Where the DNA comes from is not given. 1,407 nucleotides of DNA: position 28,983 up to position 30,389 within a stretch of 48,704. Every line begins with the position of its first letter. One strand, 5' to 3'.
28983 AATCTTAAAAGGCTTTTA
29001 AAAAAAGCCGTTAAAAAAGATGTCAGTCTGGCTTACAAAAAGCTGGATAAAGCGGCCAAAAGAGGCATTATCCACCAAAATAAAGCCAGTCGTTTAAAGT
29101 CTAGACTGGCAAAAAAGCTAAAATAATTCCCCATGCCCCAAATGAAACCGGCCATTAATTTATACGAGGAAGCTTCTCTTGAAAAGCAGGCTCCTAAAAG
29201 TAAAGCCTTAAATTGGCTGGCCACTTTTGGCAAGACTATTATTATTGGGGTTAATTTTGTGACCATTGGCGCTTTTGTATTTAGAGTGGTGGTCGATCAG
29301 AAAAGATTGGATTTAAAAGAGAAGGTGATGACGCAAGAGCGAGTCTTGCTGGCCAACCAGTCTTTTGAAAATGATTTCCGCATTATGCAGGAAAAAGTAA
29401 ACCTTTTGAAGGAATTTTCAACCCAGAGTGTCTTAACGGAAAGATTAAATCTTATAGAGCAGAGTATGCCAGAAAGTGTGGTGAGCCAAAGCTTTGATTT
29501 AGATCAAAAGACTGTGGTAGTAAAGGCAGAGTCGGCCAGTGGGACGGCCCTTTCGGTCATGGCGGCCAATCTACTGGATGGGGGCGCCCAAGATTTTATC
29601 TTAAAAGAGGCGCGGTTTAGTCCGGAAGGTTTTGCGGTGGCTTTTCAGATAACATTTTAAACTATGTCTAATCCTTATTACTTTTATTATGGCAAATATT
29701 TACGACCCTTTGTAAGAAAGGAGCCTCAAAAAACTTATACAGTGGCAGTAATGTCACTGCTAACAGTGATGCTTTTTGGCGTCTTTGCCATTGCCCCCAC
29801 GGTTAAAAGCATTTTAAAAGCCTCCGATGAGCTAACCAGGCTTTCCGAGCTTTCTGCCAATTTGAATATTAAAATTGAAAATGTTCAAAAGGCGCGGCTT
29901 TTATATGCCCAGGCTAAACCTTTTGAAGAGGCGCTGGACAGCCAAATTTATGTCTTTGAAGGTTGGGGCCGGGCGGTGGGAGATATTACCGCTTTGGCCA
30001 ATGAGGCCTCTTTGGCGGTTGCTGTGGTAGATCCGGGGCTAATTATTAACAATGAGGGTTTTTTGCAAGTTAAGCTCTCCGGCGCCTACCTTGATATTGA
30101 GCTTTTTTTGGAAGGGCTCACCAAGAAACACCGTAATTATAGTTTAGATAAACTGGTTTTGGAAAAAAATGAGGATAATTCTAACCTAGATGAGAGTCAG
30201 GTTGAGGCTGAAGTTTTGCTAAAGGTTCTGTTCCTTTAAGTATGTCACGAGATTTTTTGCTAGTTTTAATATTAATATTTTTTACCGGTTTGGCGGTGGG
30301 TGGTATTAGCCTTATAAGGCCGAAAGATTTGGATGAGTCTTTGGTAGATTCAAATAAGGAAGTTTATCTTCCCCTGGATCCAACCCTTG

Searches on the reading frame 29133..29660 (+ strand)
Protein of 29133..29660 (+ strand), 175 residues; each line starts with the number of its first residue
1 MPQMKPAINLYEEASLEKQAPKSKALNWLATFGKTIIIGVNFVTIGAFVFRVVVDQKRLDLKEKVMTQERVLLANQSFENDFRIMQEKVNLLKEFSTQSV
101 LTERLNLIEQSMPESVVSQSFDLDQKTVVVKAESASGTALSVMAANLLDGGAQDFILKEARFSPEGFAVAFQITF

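Call 3: search_protein_families(library=pfam, proteins=[window:29133-29660:+], max_evalue=1)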
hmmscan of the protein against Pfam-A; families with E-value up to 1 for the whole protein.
window:29133-29660:+ (175 aa): 0 families

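Call 4: search_protein_families(library=ncbifam, proteins=[window:29133-29660:+], max_evalue=1)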
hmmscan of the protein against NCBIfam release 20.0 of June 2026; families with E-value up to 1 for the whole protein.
window:29133-29660:+ (175 aa): 0 families

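Call 90: search_solved_structures(query=A10, max_evalue=10)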
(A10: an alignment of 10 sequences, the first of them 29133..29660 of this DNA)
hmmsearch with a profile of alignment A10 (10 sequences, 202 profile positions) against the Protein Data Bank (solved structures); distinct sequences matched with E-value up to 10: 12.
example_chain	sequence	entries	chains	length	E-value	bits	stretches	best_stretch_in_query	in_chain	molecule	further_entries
6riw_A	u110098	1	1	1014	0.021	17.9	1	66-188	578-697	ORF10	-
7mwr_B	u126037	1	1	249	0.025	17.6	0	103-144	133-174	LHD101B4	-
5cwb_A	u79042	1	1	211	0.027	17.5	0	99-129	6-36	Designed helical repeat protein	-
8cwy_A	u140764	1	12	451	0.038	17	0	98-135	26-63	T32-15-1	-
8cws_A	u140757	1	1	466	0.073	16.1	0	99-138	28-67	F4132-2 Chain A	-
2lch_A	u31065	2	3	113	0.29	14.1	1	75-141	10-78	Protein OR38 | computationally designed four-helix bundle protein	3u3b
8c5v_I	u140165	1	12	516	0.45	13.5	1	81-135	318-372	Methyl-accepting chemotaxis protein I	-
5oeu_A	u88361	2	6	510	0.5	13.3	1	57-121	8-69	Glutathione synthetase-like effector 22 (Gpa-GSS22-closed) | Glutathione synthetase-like effector 22 (Gpa-GSS22-apo)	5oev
1qu7_A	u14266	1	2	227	0.83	12.6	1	81-135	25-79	METHYL-ACCEPTING CHEMOTAXIS PROTEIN I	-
2jys_A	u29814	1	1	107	1.2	12.1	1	144-200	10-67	Protease/Reverse transcriptase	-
6vfi_A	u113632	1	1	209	1.6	11.7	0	100-147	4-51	O43_dn18A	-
6s1k_E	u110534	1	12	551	2.8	10.9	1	81-135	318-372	Methyl-accepting chemotaxis protein I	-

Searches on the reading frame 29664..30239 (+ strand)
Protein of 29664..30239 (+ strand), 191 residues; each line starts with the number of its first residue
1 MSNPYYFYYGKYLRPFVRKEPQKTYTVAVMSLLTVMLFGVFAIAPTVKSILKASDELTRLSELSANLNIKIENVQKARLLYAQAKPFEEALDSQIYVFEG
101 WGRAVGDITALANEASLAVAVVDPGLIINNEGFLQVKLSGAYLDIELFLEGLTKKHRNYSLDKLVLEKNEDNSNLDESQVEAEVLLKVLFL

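Call 3: search_protein_families(library=pfam, proteins=[window:29664-30239:+], max_evalue=1)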
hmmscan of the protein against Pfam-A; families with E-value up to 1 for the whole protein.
window:29664-30239:+ (191 aa): 2 families
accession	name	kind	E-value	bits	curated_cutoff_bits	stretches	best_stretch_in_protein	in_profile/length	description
PF04350.18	PilO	-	0.019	15.5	22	1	106-185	57-137/145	Pilus assembly protein, PilO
PF07408.16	DUF1507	-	0.1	13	25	1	71-98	20-47/85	Protein of unknown function (DUF1507)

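Call 4: search_protein_families(library=ncbifam, proteins=[window:29664-30239:+], max_evalue=1)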
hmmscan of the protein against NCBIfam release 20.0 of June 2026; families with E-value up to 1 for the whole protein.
window:29664-30239:+ (191 aa): 0 families

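Call 89: search_solved_structures(query=A9, max_evalue=10)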
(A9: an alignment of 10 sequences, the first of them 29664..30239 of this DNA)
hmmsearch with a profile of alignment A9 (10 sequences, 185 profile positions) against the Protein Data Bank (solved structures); distinct sequences matched with E-value up to 10: 16.
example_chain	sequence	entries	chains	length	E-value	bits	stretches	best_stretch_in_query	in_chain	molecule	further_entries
3jc8_Oa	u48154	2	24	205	6.1e-07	32.4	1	70-169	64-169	PilO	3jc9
2rjz_A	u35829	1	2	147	0.0013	21.5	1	69-178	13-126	PilO protein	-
7sun_A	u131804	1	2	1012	0.074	15.8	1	86-144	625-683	Prestin, Enhanced Yellow Fluorescent Protein chimera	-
4cgs_A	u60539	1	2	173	0.49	13.1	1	106-163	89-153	POLYMERASE SUBUNIT PA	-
2w49_2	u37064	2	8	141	0.59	12.9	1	56-91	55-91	TROPONIN I, FAST SKELETAL MUSCLE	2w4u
6fia_A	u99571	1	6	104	0.65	12.7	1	76-113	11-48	LINE-1 retrotransposable element ORF1 protein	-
5uvr_A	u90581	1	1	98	0.67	12.7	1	130-178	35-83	PilO protein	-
3llo_A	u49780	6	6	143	0.72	12.6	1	78-144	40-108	Prestin | Prestin,Rat prestin STAS domain | Prestin,Prestin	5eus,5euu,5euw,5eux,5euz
6w1w_A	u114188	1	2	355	0.73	12.5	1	20-74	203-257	motility-associated killing factor MakB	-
7s8x_A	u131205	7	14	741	0.81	12.4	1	88-144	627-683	Prestin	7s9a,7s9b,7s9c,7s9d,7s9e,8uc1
1yv0_I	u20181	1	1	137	1.1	12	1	56-81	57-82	Troponin I, fast skeletal muscle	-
6m1v_A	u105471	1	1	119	1.3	11.7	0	47-78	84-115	Spike protein S2,Spike protein S2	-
6t8d_X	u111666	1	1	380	1.8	11.2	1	24-74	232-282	MakB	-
2zdi_A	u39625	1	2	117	2.6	10.8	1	53-108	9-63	Prefoldin subunit beta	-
7y9n_A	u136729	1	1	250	5.2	9.8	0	48-123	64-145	Spike protein S2',5HB-H2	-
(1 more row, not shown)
